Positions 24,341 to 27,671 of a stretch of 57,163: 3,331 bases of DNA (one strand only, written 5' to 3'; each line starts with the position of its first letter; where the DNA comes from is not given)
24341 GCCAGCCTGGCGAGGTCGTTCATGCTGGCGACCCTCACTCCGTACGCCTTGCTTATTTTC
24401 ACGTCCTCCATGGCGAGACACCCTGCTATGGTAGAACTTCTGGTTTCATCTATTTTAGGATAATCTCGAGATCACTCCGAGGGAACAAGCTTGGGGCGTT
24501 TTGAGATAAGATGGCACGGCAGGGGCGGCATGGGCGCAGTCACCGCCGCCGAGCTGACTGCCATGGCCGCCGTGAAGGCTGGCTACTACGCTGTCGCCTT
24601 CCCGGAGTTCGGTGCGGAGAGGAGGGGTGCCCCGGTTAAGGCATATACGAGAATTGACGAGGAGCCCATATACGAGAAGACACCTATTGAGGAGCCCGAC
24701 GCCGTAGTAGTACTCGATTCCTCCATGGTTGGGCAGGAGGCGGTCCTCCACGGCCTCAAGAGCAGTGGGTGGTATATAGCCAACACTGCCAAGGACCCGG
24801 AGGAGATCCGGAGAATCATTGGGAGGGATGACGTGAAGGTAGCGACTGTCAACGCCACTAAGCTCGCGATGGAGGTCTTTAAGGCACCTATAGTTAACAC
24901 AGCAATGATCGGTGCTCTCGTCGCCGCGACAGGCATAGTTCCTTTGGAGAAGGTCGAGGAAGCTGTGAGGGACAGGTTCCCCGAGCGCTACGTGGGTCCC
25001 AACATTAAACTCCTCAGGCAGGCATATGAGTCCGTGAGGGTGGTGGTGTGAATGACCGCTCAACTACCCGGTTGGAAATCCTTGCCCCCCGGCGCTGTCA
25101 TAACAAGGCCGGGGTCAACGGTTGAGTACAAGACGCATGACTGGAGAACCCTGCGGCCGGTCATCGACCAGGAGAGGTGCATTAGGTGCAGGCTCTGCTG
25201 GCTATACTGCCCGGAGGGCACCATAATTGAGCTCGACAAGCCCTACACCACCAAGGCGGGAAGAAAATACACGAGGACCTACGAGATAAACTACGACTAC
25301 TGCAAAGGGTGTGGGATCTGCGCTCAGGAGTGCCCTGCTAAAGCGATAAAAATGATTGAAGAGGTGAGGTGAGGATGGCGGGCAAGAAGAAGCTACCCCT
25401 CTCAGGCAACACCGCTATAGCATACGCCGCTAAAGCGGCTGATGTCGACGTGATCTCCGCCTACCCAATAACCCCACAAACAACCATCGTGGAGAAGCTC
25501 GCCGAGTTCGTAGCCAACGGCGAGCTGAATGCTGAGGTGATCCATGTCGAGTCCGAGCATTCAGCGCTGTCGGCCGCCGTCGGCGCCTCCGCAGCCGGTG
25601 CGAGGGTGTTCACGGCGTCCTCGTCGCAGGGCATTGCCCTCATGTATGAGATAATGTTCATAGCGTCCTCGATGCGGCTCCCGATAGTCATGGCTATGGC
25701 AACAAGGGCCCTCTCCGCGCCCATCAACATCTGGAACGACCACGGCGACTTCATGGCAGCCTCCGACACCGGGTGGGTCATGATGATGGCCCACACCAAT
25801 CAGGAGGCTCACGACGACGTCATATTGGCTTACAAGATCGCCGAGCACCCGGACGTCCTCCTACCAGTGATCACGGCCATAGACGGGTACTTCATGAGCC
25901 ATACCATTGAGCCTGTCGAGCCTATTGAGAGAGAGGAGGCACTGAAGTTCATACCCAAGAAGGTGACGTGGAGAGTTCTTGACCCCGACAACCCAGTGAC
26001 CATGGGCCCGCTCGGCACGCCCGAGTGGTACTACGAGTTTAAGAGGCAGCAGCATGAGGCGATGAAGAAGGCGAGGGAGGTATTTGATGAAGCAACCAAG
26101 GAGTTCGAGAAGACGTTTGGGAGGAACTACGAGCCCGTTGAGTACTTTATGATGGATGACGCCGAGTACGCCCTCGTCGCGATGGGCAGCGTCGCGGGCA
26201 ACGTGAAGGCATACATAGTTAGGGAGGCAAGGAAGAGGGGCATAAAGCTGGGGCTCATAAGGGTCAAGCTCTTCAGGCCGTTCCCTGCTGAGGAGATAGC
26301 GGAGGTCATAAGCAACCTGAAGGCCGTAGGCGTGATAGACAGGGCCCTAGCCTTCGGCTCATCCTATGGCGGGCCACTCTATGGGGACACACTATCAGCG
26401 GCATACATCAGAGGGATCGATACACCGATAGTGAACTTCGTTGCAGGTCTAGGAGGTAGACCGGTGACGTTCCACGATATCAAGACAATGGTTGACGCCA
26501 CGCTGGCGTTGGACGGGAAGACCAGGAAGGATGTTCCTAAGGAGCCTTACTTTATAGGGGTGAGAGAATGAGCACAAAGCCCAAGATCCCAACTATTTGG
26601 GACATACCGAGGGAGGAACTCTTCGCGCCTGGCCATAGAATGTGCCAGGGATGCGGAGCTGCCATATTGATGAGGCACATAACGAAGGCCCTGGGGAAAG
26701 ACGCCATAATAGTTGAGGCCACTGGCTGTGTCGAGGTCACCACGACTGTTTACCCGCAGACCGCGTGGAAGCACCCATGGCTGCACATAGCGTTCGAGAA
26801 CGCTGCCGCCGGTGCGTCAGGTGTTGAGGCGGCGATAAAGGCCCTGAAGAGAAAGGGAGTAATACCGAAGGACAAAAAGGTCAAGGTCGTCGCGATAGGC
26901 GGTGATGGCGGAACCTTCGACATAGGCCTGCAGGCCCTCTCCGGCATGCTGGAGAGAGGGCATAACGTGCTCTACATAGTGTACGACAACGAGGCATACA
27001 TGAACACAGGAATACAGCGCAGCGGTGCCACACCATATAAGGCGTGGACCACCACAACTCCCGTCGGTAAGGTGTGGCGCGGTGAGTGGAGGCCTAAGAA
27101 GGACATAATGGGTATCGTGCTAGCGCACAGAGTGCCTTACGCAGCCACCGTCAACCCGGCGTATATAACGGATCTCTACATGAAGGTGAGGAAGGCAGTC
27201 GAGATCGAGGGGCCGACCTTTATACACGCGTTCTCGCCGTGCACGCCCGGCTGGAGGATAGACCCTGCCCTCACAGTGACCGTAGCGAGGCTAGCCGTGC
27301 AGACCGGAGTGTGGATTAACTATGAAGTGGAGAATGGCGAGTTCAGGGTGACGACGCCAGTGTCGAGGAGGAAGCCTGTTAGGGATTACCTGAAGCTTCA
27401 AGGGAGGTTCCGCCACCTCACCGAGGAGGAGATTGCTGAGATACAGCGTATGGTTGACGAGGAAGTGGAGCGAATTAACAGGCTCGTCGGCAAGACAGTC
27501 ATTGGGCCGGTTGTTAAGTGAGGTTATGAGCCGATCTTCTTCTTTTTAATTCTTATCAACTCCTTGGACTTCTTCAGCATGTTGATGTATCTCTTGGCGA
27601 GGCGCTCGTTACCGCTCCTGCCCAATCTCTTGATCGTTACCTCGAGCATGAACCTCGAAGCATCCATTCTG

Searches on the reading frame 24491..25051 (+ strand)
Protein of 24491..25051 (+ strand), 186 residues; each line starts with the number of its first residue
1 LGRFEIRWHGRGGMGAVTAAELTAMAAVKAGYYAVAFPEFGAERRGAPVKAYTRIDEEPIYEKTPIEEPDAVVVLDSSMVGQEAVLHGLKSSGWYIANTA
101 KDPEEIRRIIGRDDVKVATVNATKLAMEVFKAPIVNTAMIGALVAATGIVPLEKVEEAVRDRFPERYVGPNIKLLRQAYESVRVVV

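Call 48: search_protein_families(library=pfam, proteins=[window:24491-25051:+], max_evalue=0.001)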
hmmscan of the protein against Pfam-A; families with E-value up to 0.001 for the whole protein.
window:24491-25051:+ (186 aa): 1 family
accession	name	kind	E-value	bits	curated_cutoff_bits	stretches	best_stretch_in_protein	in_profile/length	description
PF01558.24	POR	-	2.9e-42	145.2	27.4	1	12-180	1-173/173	Pyruvate ferredoxin/flavodoxin oxidoreductase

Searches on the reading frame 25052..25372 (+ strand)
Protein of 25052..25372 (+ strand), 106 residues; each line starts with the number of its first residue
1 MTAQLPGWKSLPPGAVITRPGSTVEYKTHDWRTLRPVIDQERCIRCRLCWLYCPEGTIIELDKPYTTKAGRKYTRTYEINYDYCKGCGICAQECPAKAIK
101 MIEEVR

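Call 48: search_protein_families(library=pfam, proteins=[window:25052-25372:+], max_evalue=0.001)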
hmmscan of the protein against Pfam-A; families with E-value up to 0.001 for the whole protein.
window:25052-25372:+ (106 aa): 13 families
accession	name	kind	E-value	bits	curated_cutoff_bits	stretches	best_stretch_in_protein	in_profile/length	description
PF00037.32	Fer4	-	6.1e-15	54.8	21.1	2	77-100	1-24/24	4Fe-4S binding domain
PF13237.11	Fer4_10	-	1.2e-11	44.8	25.5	2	36-95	2-53/53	4Fe-4S dicluster domain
PF12838.12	Fer4_7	-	3.3e-11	43.9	27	1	42-98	1-52/52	4Fe-4S dicluster domain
PF12837.12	Fer4_6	-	5.5e-11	42.3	25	2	78-99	3-24/24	4Fe-4S binding domain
PF14697.11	Fer4_21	-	1e-10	42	35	1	37-101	2-59/59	4Fe-4S dicluster domain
PF12797.12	Fer4_2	-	2.2e-10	40.2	24.5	2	35-55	2-22/22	4Fe-4S binding domain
PF13187.11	Fer4_9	-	8.3e-10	39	27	1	42-99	1-52/52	4Fe-4S dicluster domain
PF13484.11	Fer4_16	-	2.3e-07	31.9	30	0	84-102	2-20/66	4Fe-4S double cluster binding domain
PF13183.11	Fer4_8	-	1.1e-05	26.3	27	1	41-97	3-67/68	4Fe-4S dicluster domain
PF25160.1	LdpA_Fe-S-bd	-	2.1e-05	24.6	27.6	0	78-103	22-47/49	LdpA Fe-S cluster-binding domain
PF13459.11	Fer4_15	-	3.8e-05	24.7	22.4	0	37-56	2-21/66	4Fe-4S single cluster domain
PF12800.12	Fer4_4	-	0.0002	21.9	24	0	41-56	2-17/17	4Fe-4S binding domain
PF13534.11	Fer4_17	-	0.00088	20.2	22.2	0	42-96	1-58/61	4Fe-4S dicluster domain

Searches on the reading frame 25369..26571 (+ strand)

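Call 48: search_protein_families(library=pfam, proteins=[window:25369-26571:+], max_evalue=0.001)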
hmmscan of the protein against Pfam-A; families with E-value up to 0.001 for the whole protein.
window:25369-26571:+ (400 aa): 2 families
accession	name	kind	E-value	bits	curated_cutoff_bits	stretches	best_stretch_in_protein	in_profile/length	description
PF01855.24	POR_N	-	6.8e-76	255.5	27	1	20-242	2-229/231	Pyruvate flavodoxin/ferredoxin oxidoreductase, thiamine diP-bdg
PF17147.9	PFOR_II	-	3.5e-28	98.4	27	1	265-371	1-102/102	Pyruvate:ferredoxin oxidoreductase core domain II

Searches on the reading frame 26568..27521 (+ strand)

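Call 48: search_protein_families(library=pfam, proteins=[window:26568-27521:+], max_evalue=0.001)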
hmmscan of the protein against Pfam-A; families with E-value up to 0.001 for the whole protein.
window:26568-27521:+ (317 aa): 1 family
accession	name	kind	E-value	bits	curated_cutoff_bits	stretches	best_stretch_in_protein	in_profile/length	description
PF02775.26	TPP_enzyme_C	-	6.6e-22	78.4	21.9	1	52-220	2-150/151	Thiamine pyrophosphate enzyme, C-terminal TPP binding domain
